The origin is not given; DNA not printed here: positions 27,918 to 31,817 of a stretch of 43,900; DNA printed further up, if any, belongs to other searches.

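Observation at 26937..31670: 1577-aa secreted protein with a glycosidase-like core split by a roughly 490-aa helical insertion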

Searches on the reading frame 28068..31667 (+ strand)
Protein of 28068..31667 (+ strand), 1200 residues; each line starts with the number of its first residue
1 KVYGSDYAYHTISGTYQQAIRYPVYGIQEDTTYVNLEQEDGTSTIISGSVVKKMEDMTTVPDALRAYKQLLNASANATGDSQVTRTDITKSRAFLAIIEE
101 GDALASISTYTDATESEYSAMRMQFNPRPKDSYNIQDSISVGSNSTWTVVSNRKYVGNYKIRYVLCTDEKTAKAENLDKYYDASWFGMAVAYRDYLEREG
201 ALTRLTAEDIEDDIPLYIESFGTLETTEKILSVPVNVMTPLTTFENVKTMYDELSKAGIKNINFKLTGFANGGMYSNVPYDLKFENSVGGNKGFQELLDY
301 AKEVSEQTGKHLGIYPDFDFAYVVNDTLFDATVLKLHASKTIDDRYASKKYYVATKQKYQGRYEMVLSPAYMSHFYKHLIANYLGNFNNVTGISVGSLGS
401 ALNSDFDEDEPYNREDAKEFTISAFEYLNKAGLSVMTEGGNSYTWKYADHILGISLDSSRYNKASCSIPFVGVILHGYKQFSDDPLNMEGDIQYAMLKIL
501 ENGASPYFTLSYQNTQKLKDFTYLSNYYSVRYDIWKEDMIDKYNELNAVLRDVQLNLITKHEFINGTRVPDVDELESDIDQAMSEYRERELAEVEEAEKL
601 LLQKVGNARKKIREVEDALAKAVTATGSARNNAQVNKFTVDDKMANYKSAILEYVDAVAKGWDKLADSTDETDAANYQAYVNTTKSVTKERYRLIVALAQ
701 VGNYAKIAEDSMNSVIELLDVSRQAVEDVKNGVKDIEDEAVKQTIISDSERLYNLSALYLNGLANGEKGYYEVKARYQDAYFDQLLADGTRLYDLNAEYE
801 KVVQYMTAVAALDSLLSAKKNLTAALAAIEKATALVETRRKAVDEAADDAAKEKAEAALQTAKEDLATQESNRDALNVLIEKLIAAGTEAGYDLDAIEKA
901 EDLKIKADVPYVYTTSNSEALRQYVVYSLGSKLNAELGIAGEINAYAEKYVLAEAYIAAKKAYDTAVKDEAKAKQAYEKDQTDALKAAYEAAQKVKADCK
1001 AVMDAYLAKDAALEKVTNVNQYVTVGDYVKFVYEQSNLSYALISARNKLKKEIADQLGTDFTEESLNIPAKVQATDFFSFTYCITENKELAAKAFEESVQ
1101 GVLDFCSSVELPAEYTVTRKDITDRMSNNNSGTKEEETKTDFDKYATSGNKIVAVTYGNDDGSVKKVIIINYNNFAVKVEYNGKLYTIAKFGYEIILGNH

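Call 49: predict_structure(alignment_id=A5)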
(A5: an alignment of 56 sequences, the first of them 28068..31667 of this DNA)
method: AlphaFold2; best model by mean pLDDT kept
length: 1200 residues; sequences in the alignment: 56
mean_pLDDT: 75.8   pTM: 0.57
mean pLDDT of the five models: 75.8, 73.6, 72.3, 71.7, 70.2
residues with pLDDT >= 90: 322; 70-90: 488; 50-70: 256; < 50: 134
segments of 3 or more residues with pLDDT < 50: 1-20, 109-121, 127-143, 145-147, 149-153, 459-464, 908-916, 933-935, 938-940, 1024-1041, 1065-1072, 1130-1140
pLDDT, mean of each block of 10 residues (from residue 1): 33 40 68 83 81 80 81 66 79 78 50 45 49 44 47 55 84 86 88 92 91 95 86 85 96 95 94 72 89 96 89 91 64 67 59 73 71 84 91 83 57 68 90 88 87 74 61 93 87 91 95 86 82 94 96 95 89 81 72 53 68 76 82 89 92 92 88 89 90 91 89 83 83 78 80 82 74 60 67 56 57 60 67 79 85 86 78 64 62 52 55 47 52 49 59 81 91 89 90 93 90 77 47 42 54 52 48 55 87 91 90 89 75 37 72 92 92 91 92 81
secondary structure, 60 per line:
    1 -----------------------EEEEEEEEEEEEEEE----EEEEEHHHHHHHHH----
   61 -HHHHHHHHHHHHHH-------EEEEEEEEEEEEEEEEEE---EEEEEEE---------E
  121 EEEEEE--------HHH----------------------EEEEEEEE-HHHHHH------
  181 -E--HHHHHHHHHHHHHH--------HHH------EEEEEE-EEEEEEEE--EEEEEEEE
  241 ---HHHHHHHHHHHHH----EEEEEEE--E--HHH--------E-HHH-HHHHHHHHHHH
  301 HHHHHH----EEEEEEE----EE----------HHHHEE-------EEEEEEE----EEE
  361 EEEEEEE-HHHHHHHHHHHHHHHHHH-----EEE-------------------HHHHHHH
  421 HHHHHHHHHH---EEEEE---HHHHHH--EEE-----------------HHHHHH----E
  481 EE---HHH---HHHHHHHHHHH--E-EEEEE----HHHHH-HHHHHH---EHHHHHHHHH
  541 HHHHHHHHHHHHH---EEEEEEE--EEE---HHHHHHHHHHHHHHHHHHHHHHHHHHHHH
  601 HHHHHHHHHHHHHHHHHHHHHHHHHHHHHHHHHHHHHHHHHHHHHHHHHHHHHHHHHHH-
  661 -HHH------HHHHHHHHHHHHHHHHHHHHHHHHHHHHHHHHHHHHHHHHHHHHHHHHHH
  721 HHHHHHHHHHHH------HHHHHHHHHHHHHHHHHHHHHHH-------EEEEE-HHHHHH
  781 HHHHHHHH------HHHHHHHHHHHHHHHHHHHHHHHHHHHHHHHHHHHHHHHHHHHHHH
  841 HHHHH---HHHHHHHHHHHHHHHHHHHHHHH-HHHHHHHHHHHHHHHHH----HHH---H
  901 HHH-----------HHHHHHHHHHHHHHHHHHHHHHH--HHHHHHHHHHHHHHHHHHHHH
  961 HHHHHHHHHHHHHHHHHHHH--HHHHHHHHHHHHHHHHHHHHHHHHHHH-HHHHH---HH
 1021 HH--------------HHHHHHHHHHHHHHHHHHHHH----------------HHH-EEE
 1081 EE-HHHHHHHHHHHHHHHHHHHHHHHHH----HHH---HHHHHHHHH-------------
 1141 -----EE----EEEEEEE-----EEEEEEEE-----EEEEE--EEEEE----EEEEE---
elements in order (helices of 4 or more, strands of 3 or more residues): E24-38 E43-47 H48-56 H62-75 E83-100 E104-110 E120-126 E160-167 H169-174 H185-198 E216-221 E223-230 E233-240 H244-256 E261-267 H290-306 E311-317 H334-337 E347-353 E358-367 H369-386 E392-394 H414-430 E434-438 H442-447 E450-452 H470-475 E480-482 H492-502 E507-511 H516-520 H522-527 H532-553 E557-563 E566-568 H572-659 H671-732 H739-761 E769-773 H775-788 H795-845 H849-871 H873-889 H900-903 H915-937 H940-980 H983-1009 H1011-1015 H1019-1022 H1037-1057 E1078-1082 H1084-1108 H1119-1127 E1152-1158 E1164-1171 E1177-1181 E1184-1188 E1193-1197
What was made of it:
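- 31449..31517 (+): Low-complexity, low-confidence linker (aa 1505-1527) that returns the chain to the sandwich. pLDDT about 37 in model B, residues 1131-1140 (call 49).
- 31518..31667 (+): C-terminal tail, aa 1528-1577: five beta-strands that complete the DUF5696 / GH129-type C-terminal sandwich. pLDDT about 92 (call 49).
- Checked: The beta-rich tail (aa 1528-1577) is predicted as five strands at pLDDT ~92 (call 49).
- The overall arrangement of the helices is uncertain: pTM 0.57, with pLDDT 45-65 over roughly aa 1150-1210, 1260-1330 and 1400-1450 (call 49).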

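Call 53: fold_search(model_id=the predicted structure, library=pdb)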
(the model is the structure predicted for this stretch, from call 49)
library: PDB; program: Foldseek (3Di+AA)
matches with E <= 10: 586; with E <= 0.001: 17
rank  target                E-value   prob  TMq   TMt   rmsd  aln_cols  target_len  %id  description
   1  5wzp_A                2.0e-12  1.00  0.28  0.52  11.9       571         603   14  Alpha-N-acetylgalactosaminidase NagBb from Bifidobacterium bifidum - ligand free (released 2017-06-07)
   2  5wzn_A                1.4e-11  1.00  0.27  0.50   6.9       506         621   15  Alpha-N-acetylgalactosaminidase NagBb from Bifidobacterium bifidum - GalNAc complex (released 2017-06-07)
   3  5opq_A                1.8e-11  1.00  0.25  0.43  14.4       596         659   13  A 3,6-anhydro-D-galactosidase produced by Zobellia galactanivorans. This is an exo-lytic enzyme that hydrolyzes termin (released 2017-11-29)
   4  5opq_D                1.9e-11  1.00  0.25  0.43  13.0       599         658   15  A 3,6-anhydro-D-galactosidase produced by Zobellia galactanivorans. This is an exo-lytic enzyme that hydrolyzes termin (released 2017-11-29)
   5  5wzr_B                2.1e-11  1.00  0.27  0.48   7.2       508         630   14  Alpha-N-acetylgalactosaminidase NagBb from Bifidobacterium bifidum - Gal-NHAc-DNJ complex (released 2017-06-07)
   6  5wzr_A                3.5e-11  1.00  0.27  0.49  12.9       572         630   13  Alpha-N-acetylgalactosaminidase NagBb from Bifidobacterium bifidum - Gal-NHAc-DNJ complex (released 2017-06-07)
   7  5wzq_A                3.7e-11  1.00  0.27  0.50   6.8       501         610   14  Alpha-N-acetylgalactosaminidase NagBb from Bifidobacterium bifidum - quadruple mutant (released 2017-06-07)
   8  5wzq_B                5.9e-11  1.00  0.27  0.50   7.1       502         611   14  Alpha-N-acetylgalactosaminidase NagBb from Bifidobacterium bifidum - quadruple mutant (released 2017-06-07)
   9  5wzp_B                9.5e-11  1.00  0.27  0.50   7.2       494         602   15  Alpha-N-acetylgalactosaminidase NagBb from Bifidobacterium bifidum - ligand free (released 2017-06-07)
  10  8rzk_A                1.3e-10  1.00  0.24  0.42  13.4       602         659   14  The Michaelis complex of ZgGH129 D486N from Zobellia galactanivorans with neo-b/k-oligo-carrageenan tetrasaccharide (b (released 2024-07-31)
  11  5wzn_B                2.8e-10  1.00  0.27  0.49   7.3       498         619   14  Alpha-N-acetylgalactosaminidase NagBb from Bifidobacterium bifidum - GalNAc complex (released 2017-06-07)
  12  2zid_A                2.2e-04  1.00  0.18  0.35  11.6       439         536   11  Crystal structure of dextran glucosidase E236Q complex with isomaltotriose (released 2008-06-24)
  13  1ji1_A                3.2e-04  1.00  0.19  0.33  14.9       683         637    9  Crystal Structure Analysis of Thermoactinomyces vulgaris R-47 alpha-Amylase 1 (released 2002-06-05)
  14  3czk_A                4.1e-04  1.00  0.15  0.26  13.4       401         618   12  Crystal Structure Analysis of Sucrose hydrolase(SUH) E322Q-sucrose complex (released 2008-07-15)
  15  9isa_A                5.0e-04  1.00  0.14  0.25  11.9       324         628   12  Dimeric amylosucrase from Deinococcus geothermalis (released 2025-01-22)
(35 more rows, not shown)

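Call 81: fold_search(model_id=the predicted structure, library=viral)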
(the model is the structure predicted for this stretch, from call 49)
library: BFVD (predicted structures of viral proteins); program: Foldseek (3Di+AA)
matches with E <= 10: 518; with E <= 0.001: 0
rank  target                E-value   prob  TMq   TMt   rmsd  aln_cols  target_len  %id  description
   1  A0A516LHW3            1.1e-03  0.47  0.06  0.07  42.3       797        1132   14  (no name in the UniProt tables at hand)
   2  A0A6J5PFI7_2          1.1e-03  0.41  0.05  0.06  50.6       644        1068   15  Large polyvalent protein associated domain-containing protein [uncultured Caudovirales phage]
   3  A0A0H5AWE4            1.6e-03  0.41  0.06  0.07  41.2       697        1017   14  (no name in the UniProt tables at hand)
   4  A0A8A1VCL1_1          3.2e-03  0.84  0.10  0.13  40.3       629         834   13  (no name in the UniProt tables at hand)
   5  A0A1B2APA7            3.9e-03  0.66  0.08  0.12  43.7       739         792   12  (no name in the UniProt tables at hand)
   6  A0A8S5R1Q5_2          5.9e-03  0.54  0.07  0.08  53.9       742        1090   13  Tail tape measure [Siphoviridae sp. ctj7g1]
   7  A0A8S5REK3            6.8e-03  0.57  0.07  0.09  36.5       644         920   11  Tail tape measure protein [virus sp. ctqEG8]
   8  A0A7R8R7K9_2          7.1e-03  0.44  0.08  0.11  57.0       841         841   12  Tape measure protein [Klebsiella phage vB_KaS-Veronica]
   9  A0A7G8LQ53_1          7.9e-03  0.72  0.10  0.13  35.6       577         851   14  (no name in the UniProt tables at hand)
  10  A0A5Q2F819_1          8.6e-03  0.44  0.07  0.09  49.9       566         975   13  Tape measure protein [Gordonia phage Sixama]
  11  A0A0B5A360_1          9.5e-03  0.82  0.10  0.12  38.9       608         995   11  Tape measure protein [Mycobacterium phage Cosmo]
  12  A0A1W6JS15            1.3e-02  0.41  0.08  0.12  38.1       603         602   14  Tail length tape-measure protein 1 [Salmonella phage SE1Kor]
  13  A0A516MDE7            1.4e-02  0.28  0.06  0.12  43.7       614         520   15  (no name in the UniProt tables at hand)
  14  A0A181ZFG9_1          1.8e-02  0.28  0.07  0.10  49.5       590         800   12  Deneddylase [Human herpesvirus 1 (strain 17)]
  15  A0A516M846            2.0e-02  0.23  0.06  0.09  36.8       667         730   12  (no name in the UniProt tables at hand)
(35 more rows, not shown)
